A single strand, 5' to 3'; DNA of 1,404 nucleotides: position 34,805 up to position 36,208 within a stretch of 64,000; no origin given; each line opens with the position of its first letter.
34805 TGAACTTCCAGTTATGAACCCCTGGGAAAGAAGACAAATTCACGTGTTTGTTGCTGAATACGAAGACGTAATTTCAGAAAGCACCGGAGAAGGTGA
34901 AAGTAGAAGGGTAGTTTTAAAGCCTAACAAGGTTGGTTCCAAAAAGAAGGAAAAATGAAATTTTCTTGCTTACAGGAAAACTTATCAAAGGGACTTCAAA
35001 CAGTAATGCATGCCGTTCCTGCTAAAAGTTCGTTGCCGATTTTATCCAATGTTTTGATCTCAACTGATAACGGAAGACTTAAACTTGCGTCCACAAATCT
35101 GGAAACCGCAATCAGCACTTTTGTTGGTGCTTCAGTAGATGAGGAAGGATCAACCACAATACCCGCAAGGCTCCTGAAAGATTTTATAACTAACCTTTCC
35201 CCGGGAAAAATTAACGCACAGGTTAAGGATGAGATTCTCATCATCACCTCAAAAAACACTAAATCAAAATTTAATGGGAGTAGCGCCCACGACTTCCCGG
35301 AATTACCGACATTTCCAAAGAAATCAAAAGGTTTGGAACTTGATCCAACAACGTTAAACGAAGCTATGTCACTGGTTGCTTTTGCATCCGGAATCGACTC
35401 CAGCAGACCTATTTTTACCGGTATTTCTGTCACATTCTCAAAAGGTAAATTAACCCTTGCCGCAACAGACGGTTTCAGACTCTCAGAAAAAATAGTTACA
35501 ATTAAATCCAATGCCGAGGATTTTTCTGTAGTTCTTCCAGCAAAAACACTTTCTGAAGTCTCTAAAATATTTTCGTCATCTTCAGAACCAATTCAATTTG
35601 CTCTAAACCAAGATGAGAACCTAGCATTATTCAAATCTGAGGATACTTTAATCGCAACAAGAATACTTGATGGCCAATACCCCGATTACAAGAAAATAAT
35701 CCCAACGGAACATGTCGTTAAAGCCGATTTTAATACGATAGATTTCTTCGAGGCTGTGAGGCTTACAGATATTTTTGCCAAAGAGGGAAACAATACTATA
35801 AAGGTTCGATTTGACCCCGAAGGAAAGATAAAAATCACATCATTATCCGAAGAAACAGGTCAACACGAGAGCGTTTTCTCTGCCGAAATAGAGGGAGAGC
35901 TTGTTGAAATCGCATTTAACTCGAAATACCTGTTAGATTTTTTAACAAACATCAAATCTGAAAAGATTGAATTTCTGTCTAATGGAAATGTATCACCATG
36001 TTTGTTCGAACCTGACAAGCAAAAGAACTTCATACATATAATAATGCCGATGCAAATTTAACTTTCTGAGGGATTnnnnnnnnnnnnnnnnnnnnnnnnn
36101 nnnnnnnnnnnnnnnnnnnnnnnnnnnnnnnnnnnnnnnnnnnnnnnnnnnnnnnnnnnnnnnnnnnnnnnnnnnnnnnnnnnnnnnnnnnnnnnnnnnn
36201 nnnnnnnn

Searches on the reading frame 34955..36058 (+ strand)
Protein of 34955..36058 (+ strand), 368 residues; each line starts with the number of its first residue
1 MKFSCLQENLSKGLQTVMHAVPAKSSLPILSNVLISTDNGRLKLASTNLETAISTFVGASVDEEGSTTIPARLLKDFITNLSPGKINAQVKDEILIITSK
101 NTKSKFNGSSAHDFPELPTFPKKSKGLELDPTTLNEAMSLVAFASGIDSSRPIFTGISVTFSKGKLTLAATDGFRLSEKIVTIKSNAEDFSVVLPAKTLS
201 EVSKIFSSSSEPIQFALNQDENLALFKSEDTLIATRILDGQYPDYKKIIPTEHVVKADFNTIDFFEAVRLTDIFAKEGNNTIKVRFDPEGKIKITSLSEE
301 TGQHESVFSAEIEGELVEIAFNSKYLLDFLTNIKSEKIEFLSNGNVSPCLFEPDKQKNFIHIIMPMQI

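Call 18: search_protein_families(library=pfam, proteins=[window:34955-36058:+], max_evalue=0.00001)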
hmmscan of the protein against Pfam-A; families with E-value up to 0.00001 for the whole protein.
window:34955-36058:+ (368 aa): 3 families
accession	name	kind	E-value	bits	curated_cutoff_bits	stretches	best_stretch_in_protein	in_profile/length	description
PF00712.24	DNA_pol3_beta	-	9.2e-31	106.9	24.4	2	1-118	1-120/120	DNA polymerase III beta subunit, N-terminal domain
PF02767.21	DNA_pol3_beta_2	-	6.2e-27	94.6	27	1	129-244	2-116/116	DNA polymerase III beta subunit, central domain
PF02768.20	DNA_pol3_beta_3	-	5.9e-25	87.9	27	1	246-366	1-120/121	DNA polymerase III beta subunit, C-terminal domain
